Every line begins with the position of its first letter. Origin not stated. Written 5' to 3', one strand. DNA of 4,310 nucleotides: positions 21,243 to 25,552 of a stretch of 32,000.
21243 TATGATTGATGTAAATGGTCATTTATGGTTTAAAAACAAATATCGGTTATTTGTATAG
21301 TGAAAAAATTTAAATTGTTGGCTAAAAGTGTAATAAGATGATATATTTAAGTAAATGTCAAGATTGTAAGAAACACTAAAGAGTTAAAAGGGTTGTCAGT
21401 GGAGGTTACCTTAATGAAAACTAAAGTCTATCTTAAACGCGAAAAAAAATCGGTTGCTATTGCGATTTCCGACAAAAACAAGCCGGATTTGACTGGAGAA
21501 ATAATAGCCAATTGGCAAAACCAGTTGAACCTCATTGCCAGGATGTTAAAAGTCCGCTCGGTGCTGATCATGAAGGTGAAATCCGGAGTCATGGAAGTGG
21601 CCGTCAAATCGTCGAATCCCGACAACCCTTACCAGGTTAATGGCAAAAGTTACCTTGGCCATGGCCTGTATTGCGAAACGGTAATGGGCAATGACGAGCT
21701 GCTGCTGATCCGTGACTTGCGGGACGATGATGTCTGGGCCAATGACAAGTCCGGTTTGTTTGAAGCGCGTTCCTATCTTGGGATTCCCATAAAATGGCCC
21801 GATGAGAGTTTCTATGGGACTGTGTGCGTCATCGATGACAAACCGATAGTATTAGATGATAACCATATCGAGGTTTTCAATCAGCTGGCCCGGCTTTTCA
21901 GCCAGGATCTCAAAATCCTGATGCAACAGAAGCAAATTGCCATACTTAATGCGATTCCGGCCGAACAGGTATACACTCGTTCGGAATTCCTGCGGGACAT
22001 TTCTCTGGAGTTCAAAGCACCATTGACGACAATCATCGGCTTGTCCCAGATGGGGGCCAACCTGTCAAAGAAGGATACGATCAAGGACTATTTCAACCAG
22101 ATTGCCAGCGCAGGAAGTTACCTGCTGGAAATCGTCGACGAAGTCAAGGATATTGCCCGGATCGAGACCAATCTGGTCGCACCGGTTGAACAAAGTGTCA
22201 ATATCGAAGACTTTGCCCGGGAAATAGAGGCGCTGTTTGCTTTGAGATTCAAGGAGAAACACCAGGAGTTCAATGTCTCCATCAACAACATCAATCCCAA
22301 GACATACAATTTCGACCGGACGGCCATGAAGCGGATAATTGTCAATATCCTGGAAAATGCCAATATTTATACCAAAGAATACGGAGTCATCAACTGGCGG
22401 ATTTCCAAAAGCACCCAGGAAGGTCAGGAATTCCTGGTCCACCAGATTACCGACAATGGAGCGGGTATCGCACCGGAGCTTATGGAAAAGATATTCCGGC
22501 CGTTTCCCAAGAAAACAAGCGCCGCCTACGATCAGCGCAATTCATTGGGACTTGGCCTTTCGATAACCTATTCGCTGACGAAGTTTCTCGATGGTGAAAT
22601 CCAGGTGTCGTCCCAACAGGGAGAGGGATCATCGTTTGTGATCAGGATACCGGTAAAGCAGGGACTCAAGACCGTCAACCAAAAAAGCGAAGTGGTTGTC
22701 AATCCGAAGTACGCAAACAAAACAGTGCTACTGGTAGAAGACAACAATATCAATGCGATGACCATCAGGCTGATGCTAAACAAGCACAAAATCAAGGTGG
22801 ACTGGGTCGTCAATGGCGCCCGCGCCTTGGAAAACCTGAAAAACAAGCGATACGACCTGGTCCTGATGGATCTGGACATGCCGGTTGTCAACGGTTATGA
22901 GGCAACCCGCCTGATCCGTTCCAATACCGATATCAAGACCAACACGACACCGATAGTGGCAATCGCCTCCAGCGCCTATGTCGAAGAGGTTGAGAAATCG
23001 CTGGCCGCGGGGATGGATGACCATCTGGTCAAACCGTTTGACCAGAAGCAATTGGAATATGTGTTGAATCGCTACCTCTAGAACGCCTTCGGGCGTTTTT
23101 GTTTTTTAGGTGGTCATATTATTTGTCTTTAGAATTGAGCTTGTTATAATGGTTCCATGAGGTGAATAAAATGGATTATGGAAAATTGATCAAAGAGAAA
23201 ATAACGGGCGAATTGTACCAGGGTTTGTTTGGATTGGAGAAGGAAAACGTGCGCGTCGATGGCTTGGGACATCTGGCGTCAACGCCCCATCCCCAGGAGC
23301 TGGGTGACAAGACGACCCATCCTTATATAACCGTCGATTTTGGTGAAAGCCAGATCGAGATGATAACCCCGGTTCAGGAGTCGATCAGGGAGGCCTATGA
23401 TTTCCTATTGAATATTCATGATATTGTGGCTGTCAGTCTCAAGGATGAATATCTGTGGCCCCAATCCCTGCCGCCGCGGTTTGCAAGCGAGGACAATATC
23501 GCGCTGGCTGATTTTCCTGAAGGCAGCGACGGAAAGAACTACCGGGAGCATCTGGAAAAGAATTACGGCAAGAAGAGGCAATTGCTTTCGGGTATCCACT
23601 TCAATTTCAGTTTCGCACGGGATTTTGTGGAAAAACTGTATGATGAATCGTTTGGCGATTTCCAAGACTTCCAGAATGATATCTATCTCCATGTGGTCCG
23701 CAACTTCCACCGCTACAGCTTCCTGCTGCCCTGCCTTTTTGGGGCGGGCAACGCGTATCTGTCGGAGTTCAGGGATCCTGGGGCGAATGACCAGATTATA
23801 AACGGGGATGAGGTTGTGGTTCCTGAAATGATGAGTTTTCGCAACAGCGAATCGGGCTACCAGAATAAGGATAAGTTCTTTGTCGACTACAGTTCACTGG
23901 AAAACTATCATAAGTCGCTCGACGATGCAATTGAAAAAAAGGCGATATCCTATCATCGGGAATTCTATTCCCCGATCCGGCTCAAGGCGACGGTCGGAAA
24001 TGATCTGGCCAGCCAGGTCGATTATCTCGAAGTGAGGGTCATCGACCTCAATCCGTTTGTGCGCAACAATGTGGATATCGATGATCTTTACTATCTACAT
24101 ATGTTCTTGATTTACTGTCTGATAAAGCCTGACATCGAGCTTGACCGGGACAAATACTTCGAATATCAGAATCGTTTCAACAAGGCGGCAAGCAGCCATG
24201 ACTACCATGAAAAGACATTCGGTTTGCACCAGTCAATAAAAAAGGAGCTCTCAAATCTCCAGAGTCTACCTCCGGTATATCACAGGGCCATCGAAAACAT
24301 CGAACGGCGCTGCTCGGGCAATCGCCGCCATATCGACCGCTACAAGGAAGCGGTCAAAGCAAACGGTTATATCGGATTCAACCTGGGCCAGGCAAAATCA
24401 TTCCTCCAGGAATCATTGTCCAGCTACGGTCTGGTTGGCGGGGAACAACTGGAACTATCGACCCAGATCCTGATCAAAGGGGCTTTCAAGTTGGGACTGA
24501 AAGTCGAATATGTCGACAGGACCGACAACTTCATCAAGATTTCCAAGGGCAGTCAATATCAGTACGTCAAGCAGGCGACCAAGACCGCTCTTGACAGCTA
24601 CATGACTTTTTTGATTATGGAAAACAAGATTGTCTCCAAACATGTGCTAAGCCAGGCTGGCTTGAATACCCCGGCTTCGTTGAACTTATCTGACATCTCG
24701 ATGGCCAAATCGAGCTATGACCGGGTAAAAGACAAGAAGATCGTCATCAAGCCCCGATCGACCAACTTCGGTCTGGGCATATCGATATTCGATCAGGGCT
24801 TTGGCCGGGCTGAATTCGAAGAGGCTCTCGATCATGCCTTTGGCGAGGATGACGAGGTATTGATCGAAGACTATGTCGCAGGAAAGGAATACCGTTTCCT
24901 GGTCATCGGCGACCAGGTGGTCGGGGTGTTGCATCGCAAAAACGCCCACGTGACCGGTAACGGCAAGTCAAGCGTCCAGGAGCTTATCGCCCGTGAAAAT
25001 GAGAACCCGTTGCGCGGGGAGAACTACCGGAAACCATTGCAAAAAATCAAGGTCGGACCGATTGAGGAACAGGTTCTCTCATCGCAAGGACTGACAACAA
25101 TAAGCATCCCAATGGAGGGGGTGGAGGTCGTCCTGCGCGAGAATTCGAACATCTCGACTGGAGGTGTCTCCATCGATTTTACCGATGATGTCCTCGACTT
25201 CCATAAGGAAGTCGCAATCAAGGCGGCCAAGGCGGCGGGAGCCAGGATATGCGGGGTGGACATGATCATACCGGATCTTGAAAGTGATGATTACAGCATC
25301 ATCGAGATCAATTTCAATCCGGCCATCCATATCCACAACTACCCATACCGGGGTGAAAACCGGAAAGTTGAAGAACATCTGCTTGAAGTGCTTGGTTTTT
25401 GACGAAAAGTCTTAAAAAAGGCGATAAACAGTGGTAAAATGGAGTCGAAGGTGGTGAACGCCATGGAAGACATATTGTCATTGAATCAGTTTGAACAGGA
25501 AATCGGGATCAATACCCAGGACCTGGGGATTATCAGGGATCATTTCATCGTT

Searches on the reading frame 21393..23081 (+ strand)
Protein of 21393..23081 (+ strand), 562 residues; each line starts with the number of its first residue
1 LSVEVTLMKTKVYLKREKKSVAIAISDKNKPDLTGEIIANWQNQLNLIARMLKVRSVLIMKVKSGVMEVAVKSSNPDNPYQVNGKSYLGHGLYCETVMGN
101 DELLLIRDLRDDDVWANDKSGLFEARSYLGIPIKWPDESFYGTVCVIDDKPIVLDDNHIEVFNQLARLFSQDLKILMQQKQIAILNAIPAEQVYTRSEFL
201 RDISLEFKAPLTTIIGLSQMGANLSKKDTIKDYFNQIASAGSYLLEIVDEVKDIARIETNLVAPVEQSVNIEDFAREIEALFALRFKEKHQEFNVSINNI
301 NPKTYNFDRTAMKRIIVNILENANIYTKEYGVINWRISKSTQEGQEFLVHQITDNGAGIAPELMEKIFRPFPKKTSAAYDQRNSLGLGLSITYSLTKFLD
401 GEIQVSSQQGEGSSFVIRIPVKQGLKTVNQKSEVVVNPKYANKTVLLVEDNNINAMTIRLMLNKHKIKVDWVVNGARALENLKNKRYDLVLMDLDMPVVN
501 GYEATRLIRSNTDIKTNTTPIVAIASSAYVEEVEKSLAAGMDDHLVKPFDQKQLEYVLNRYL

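Call 5: search_protein_families(library=ncbifam, proteins=[window:21393-23081:+], max_evalue=0.1)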
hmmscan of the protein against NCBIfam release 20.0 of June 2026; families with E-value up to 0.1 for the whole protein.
window:21393-23081:+ (562 aa): 149 families (the best 25 are shown)
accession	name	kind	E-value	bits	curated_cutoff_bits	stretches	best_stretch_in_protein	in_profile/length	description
NF041947.1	LuxQ_Vibrio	equivalog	1.1e-67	228.7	1200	1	153-561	433-838/843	quorum-sensing autoinducer 2 sensor kinase/phosphatase LuxQ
NF008302.0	PRK11091.1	equivalog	3.8e-60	203.9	838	1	196-561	283-642/779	aerobic respiration two-component sensor histidine kinase ArcB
TIGR02956.1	TMAO_torS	equivalog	1.8e-58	198.5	676.5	1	195-562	463-820/967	TMAO reductase system sensor histidine kinase/response regulator TorS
NF008318.0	PRK11107.1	equivalog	3.5e-55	187.5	890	2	195-432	292-529/920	two-component sensor histidine kinase BarA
NF011874.0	PRK15347.1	equivalog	5.2e-51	173.7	852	2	190-429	391-621/921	two component system sensor kinase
NF038297.2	hybrid_HK_HrmK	equivalog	4.5e-48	164.3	725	1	195-561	234-607/607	hybrid histidine kinase/response regulator HrmK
NF008099.0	PRK10841.1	equivalog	2e-41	141.7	920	2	190-431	463-700/949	two-component system sensor histidine kinase RcsC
NF045901.1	HisKinLetSLeg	equivalog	1.2e-40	139.3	1650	2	179-422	274-519/906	two-component system sensor histidine kinase LetS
NF008543.0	PRK11466.1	equivalog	2.8e-38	131.4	982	1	172-509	422-749/914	TMAO reductase system sensor histidine kinase/response regulator TorS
NF007420.1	PRK09959.1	equivalog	1.6e-36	125.4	1995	1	193-554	709-1066/1197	acid-sensing system histidine kinase EvgS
NF041832.1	near_NosP_CTERM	subfamily_domain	5.6e-35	121.1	400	1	224-560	36-368/370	NahK/ErcS family hybrid sensor histidine kinase/response regulator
NF046044.1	PnpS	equivalog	1.5e-32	113.1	400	1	195-420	169-390/390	two-component system histidine kinase PnpS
NF047465.1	hybrid_HK_LvrA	exception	3.8e-29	101.3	1200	2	195-432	201-433/819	hybrid histidine kinase/response regulator LvrA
NF047874.1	MASE3_PAS_HK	subfamily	3.5e-28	98.8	560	1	195-436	397-639/655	MASE3 domain-containing sensor histidine kinase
TIGR02966.1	phoR_proteo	equivalog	7.9e-27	94.1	334.2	1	175-418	97-332/333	phosphate regulon sensor histidine kinase PhoR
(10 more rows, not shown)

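Call 6: search_protein_families(library=pfam, proteins=[window:21393-23081:+], max_evalue=0.1)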
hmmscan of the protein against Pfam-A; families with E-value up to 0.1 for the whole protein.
window:21393-23081:+ (562 aa): 6 families
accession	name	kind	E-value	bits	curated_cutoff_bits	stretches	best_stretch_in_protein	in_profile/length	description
PF00072.30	Response_reg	-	7.9e-25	87.6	30.2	1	445-555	1-107/111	Response regulator receiver domain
PF02518.31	HATPase_c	-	4.9e-18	66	26.4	1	308-422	2-110/111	Histidine kinase-, DNA gyrase B-, and HSP90-like ATPase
PF00512.31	HisKA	-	2.5e-10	40.7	26.9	1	196-259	2-65/66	His Kinase A (phospho-acceptor) domain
PF13185.12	GAF_2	-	1.8e-05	25.4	28.6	1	87-170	51-132/136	GAF domain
PF23198.2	PDE8A_N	-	0.0059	17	29.6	1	445-537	12-104/147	PDE8A-like, N-terminal domain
PF22712.1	SNaCT7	-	0.0065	16.9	27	0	298-356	38-100/160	Short NACHT-associated C-Terminal domain, family 7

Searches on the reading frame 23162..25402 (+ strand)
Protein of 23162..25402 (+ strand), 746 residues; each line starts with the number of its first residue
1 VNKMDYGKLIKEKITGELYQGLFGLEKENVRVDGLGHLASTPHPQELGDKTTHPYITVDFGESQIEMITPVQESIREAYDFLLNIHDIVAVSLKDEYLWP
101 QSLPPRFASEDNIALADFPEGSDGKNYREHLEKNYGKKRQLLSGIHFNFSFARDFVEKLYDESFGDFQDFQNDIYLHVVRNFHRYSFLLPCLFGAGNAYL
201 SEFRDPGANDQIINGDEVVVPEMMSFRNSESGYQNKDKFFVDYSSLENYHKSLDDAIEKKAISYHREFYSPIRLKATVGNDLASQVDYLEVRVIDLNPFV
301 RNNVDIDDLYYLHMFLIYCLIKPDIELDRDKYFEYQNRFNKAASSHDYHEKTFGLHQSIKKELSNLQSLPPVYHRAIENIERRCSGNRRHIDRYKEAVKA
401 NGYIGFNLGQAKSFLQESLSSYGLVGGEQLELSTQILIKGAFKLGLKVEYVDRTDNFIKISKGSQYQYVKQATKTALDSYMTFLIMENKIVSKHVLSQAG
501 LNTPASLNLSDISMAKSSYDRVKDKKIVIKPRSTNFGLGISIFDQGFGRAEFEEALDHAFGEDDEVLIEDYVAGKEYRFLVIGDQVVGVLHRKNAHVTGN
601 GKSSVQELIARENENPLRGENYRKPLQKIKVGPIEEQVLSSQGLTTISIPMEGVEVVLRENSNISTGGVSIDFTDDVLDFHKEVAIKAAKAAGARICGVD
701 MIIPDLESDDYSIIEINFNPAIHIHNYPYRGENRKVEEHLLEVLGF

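Call 5: search_protein_families(library=ncbifam, proteins=[window:23162-25402:+], max_evalue=0.1)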
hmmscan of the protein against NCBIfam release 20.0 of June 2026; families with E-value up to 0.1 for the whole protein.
window:23162-25402:+ (746 aa): 25 families
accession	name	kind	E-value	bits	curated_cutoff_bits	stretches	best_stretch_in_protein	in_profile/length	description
NF002688.0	PRK02471.1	equivalog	7.4e-248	824.8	425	1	9-744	6-751/756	bifunctional glutamate--cysteine ligase GshA/glutathione synthetase GshB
TIGR01435.1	glu_cys_lig_rel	equivalog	5.1e-186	620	656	1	18-740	5-715/719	bifunctional glutamate--cysteine ligase/glutathione synthetase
NF010623.0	PRK14016.1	subfamily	1.3e-67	228.7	877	1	429-744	157-471/871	cyanophycin synthetase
TIGR02068.2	cya_phycin_syn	equivalog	1.5e-67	228.3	850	1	428-744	155-470/862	cyanophycin synthetase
TIGR01434.1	glu_cys_ligase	equivalog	2e-59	201.5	393.3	2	20-264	16-269/512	glutamate--cysteine ligase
TIGR03103.1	trio_acet_GNAT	equivalog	1.6e-40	139.2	569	1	429-726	239-528/547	N-acetylglutaminylglutamine synthetase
TIGR00768.1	rimK_fam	subfamily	2.6e-16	59.8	143.4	2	482-600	81-202/276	RimK family alpha-L-glutamate ligase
NF040720.1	MptN_Meth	equivalog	1.6e-12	47.1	350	2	487-595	100-208/291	tetrahydromethanopterin:alpha-L-glutamate ligase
NF002378.0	PRK01372.1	subfamily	6.3e-12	44.8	243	1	488-591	100-198/305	D-alanine--D-alanine ligase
NF002527.0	PRK01966.1-3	equivalog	9.9e-10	38.1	310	1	481-579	115-208/332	D-alanine--D-alanine ligase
TIGR01205.1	D_ala_D_alaTIGR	subfamily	1.9e-08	33.7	245.65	1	487-594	105-214/318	D-alanine--D-alanine ligase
TIGR02144.1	LysX_arch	equivalog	1.4e-07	30.9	275.6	1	469-600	68-201/281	lysine biosynthesis protein LysX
NF002525.0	PRK01966.1-1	equivalog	5.2e-06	25.7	457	1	488-585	140-237/364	D-alanine--D-alanine ligase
NF000091.3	D_ala_D_ser_VanG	exception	5.9e-06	25.3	495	1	488-585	135-231/344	D-alanine--D-serine ligase VanG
NF002528.0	PRK01966.1-4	subfamily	7.2e-06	25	262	1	488-584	141-241/366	D-alanine--D-alanine ligase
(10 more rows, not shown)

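Call 6: search_protein_families(library=pfam, proteins=[window:23162-25402:+], max_evalue=0.1)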
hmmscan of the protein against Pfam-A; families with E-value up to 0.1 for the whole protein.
window:23162-25402:+ (746 aa): 7 families
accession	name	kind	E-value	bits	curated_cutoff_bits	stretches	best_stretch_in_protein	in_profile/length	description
PF04262.19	Glu_cys_ligase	-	2.2e-86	290.2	27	2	11-265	6-267/372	Glutamate-cysteine ligase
PF18419.6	ATP-grasp_6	-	1.1e-22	79.8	25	1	428-480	1-53/54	ATP-grasp-like domain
PF08443.16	RimK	-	2.1e-12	47.5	21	2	487-594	2-107/188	RimK-like ATP-grasp domain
PF14397.11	ATPgrasp_ST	-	2.8e-07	30.5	31.4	1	478-573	11-121/278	Sugar-transfer associated ATP-grasp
PF01071.24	GARS_A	-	5.5e-06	26.8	27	1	488-584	2-101/194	Phosphoribosylglycinamide synthetase, ATP-grasp (A) domain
PF02655.19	ATP-grasp_3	-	9.3e-06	26.2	23.2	1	487-592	2-90/160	ATP-grasp domain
PF07478.18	Dala_Dala_lig_C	-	0.00077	19.5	24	1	527-590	39-99/204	D-ala D-ala ligase C-terminus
